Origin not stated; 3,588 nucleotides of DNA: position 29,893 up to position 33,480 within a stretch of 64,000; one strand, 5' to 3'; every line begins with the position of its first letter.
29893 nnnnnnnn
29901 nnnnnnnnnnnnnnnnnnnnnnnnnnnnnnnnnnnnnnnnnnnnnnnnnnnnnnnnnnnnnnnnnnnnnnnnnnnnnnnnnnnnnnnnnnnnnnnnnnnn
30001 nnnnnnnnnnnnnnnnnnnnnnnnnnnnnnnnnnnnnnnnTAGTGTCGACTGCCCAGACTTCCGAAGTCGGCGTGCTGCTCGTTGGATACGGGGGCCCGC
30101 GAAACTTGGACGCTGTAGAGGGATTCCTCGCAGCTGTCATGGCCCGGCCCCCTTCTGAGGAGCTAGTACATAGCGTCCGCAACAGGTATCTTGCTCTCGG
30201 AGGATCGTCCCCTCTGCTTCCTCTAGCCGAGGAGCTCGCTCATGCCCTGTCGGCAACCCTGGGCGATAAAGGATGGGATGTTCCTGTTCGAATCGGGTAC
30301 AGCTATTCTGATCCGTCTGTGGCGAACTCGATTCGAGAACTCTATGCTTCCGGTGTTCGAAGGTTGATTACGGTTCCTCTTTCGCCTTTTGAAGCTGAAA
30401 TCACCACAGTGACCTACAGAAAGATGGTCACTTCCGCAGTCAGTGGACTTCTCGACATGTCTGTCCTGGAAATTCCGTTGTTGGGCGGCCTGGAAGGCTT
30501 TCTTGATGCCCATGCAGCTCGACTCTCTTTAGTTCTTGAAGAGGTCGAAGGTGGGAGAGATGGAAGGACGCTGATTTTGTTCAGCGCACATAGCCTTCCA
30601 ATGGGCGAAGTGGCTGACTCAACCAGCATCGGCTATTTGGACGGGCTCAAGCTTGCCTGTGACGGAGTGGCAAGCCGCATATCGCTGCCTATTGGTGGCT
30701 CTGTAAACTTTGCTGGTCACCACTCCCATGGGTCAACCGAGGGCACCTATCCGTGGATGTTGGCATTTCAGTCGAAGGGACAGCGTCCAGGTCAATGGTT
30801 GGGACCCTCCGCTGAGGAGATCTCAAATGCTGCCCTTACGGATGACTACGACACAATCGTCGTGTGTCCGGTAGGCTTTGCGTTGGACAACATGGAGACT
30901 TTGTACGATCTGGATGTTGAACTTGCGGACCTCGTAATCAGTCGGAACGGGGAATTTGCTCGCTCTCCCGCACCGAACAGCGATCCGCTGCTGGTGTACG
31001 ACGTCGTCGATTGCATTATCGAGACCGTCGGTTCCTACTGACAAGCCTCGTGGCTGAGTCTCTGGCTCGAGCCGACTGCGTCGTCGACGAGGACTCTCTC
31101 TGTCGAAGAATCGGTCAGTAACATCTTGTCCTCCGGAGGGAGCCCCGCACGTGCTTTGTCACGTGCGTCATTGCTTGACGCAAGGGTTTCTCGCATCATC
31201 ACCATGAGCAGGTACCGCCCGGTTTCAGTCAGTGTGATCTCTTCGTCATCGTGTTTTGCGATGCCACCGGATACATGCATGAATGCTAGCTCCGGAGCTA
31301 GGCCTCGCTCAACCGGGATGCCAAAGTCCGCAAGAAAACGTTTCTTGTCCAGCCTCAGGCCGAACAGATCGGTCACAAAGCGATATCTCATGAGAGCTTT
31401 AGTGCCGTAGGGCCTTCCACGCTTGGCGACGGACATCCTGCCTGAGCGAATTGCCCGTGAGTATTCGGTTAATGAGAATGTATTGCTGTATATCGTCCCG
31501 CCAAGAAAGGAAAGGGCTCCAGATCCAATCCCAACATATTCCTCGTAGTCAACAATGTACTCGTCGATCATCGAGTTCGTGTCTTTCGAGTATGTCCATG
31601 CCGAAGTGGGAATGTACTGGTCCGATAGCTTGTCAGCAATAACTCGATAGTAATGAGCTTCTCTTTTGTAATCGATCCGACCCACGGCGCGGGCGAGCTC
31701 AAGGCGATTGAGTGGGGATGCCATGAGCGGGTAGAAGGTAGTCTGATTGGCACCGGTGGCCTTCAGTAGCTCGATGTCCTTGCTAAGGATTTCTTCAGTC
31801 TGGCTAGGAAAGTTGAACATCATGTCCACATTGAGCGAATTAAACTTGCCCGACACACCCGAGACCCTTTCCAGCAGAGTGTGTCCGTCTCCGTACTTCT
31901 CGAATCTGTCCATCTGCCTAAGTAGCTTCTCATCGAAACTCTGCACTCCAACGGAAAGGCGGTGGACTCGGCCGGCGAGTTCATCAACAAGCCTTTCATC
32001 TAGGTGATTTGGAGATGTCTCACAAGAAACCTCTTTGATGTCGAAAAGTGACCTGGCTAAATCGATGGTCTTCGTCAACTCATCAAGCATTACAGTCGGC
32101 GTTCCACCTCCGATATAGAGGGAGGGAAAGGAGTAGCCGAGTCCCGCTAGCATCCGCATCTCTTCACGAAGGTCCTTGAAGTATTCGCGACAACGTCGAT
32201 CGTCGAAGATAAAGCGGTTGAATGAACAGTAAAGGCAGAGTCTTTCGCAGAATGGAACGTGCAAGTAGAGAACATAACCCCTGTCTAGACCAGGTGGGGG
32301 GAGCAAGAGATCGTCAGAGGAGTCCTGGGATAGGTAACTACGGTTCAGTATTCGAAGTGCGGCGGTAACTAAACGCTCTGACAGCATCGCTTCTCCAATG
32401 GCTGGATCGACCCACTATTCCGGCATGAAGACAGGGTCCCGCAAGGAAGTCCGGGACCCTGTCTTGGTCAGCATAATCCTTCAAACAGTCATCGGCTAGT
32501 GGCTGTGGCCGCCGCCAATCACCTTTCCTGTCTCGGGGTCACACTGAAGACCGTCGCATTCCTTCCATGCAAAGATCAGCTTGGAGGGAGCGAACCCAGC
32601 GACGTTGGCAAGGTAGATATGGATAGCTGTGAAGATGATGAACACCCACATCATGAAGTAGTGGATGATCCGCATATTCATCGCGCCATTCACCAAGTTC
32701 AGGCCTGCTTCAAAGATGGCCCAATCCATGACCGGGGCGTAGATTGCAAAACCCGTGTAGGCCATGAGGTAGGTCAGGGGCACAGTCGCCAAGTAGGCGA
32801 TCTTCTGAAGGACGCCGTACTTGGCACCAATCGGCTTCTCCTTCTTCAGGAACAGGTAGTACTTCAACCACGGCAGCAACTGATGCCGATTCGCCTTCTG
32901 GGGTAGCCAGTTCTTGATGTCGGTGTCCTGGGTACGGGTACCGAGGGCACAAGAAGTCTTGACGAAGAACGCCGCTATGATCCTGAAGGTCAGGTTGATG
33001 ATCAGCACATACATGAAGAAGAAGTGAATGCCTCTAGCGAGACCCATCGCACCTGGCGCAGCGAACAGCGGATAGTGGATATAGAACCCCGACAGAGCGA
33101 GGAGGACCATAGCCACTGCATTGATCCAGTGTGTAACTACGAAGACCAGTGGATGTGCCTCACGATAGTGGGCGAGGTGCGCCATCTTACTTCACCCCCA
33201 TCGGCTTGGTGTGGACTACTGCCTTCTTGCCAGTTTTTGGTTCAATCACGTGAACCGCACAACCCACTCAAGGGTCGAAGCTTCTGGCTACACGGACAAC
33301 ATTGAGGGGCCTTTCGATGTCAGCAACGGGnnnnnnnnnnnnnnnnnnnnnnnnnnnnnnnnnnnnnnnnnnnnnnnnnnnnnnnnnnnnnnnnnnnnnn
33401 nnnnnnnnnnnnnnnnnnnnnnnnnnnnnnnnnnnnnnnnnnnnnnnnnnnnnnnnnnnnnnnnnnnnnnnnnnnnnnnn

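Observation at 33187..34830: In-frame TGA in the hydrogenase large subunit is very likely selenocysteine: a [NiFeSe] hydrogenase truncated by the ORF track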

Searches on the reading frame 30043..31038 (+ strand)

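Call 7: search_protein_families(library=pfam, proteins=[window:30043-31038:+])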
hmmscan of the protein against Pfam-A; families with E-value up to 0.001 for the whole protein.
window:30043-31038:+ (332 aa): 1 family
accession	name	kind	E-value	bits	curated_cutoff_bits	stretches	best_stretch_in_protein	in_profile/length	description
PF00762.24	Ferrochelatase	-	1.9e-50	172.1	27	1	9-326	2-314/317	Ferrochelatase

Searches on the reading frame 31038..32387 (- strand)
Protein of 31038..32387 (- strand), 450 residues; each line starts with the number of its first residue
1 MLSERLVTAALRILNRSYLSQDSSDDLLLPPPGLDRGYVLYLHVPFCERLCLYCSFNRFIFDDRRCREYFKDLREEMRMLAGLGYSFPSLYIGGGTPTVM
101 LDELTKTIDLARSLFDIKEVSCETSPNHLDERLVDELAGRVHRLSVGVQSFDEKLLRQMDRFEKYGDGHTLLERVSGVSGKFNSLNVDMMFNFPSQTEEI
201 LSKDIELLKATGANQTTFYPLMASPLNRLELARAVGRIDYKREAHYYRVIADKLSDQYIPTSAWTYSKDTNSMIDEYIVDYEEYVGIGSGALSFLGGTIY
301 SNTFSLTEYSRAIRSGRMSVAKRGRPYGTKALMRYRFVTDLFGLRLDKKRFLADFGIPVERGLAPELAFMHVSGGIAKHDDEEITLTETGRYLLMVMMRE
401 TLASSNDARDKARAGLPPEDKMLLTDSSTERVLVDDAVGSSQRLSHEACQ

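Call 7: search_protein_families(library=pfam, proteins=[window:31038-32387:-])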
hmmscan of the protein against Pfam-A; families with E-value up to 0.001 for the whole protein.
window:31038-32387:- (450 aa): 1 family
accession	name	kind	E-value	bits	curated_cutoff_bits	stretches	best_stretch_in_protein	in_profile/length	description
PF04055.27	Radical_SAM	-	2.4e-16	60.8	29.5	1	42-207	2-165/166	Radical SAM superfamily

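Call 32: search_protein_families(library=ncbifam, proteins=[window:31038-32387:-], max_evalue=0.00001)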
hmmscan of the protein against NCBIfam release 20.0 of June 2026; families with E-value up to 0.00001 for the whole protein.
window:31038-32387:- (450 aa): 15 families
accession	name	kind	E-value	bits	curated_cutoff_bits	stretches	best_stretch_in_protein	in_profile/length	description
NF006385.0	PRK08629.1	equivalog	2.2e-143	478.2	355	1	17-421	32-433/439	coproporphyrinogen III oxidase family protein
TIGR04107.1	rSAM_HutW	equivalog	1.2e-44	152.8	400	1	38-400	40-413/419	heme anaerobic degradation radical SAM methyltransferase ChuW/HutW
NF006067.1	PRK08208.1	equivalog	1e-39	136.7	380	1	38-310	36-316/427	STM4012 family radical SAM protein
TIGR00539.1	hemN_rel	equivalog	3.6e-35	121.7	205.4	1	39-310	2-279/361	radical SAM family heme chaperone HemW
TIGR00538.1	hemN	equivalog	3.8e-28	98.5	324.95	1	39-206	51-225/454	oxygen-independent coproporphyrinogen III oxidase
NF004567.0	PRK05904.1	equivalog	8.4e-26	91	355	1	40-307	9-279/353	coproporphyrinogen III oxidase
TIGR03994.1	rSAM_HemZ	equivalog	1.2e-19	70.8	321.4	1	35-222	82-277/401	coproporphyrinogen dehydrogenase HemZ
NF006064.0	PRK08207.2-2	equivalog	1.2e-17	64.1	504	1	36-222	143-339/465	coproporphyrinogen III oxidase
NF005133.0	PRK06582.1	equivalog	9.2e-13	47.9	597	1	39-293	13-276/390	coproporphyrinogen III oxidase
NF006066.0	PRK08207.2-5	equivalog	2.1e-10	39.9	1117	1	39-218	192-381/518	coproporphyrinogen III oxidase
NF006060.0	PRK08207.1-3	equivalog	7.4e-10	38.2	653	1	40-210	152-333/477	coproporphyrinogen III oxidase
NF006061.0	PRK08207.1-4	equivalog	4.6e-09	35.6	702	1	35-202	171-349/501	coproporphyrinogen III oxidase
NF006063.0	PRK08207.2-1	equivalog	2.2e-08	33.2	1074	1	39-214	194-379/518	coproporphyrinogen III oxidase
NF006062.0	PRK08207.1-5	equivalog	1.3e-07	30.8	1007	1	40-202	151-324/476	coproporphyrinogen III oxidase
NF006059.0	PRK08207.1-1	equivalog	1.7e-06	27.1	1012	1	39-204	173-349/496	coproporphyrinogen III oxidase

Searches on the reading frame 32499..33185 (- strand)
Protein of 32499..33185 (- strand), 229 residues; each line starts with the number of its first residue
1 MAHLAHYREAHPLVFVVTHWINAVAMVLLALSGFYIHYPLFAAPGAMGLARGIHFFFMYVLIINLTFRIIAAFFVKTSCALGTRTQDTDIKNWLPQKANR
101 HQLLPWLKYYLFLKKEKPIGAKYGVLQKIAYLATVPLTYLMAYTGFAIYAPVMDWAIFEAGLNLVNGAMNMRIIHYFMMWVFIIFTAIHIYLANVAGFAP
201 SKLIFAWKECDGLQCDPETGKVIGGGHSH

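Call 7: search_protein_families(library=pfam, proteins=[window:32499-33185:-])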
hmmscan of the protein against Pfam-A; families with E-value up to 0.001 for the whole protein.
window:32499-33185:- (229 aa): 2 families
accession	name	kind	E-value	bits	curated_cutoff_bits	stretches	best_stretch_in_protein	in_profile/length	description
PF01292.26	Ni_hydr_CYTB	-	4.7e-24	85.6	30.1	1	11-198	2-167/179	Prokaryotic cytochrome b561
PF14358.11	DUF4405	-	1.5e-05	25.8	26.7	1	131-192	3-64/66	Domain of unknown function (DUF4405)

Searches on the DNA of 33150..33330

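Call 57: search_rna_families(source=window, start=33150, end=33330, threshold=evalue, max_evalue=10)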
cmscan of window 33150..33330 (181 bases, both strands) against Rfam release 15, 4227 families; matches with E-value up to 10: 1.
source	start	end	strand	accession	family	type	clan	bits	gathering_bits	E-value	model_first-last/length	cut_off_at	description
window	33193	33239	-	RF01098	RF_site9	Cis-reg; frameshift_element;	-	13.9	70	4.2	1-50/50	no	Gag/pro ribosomal frameshift site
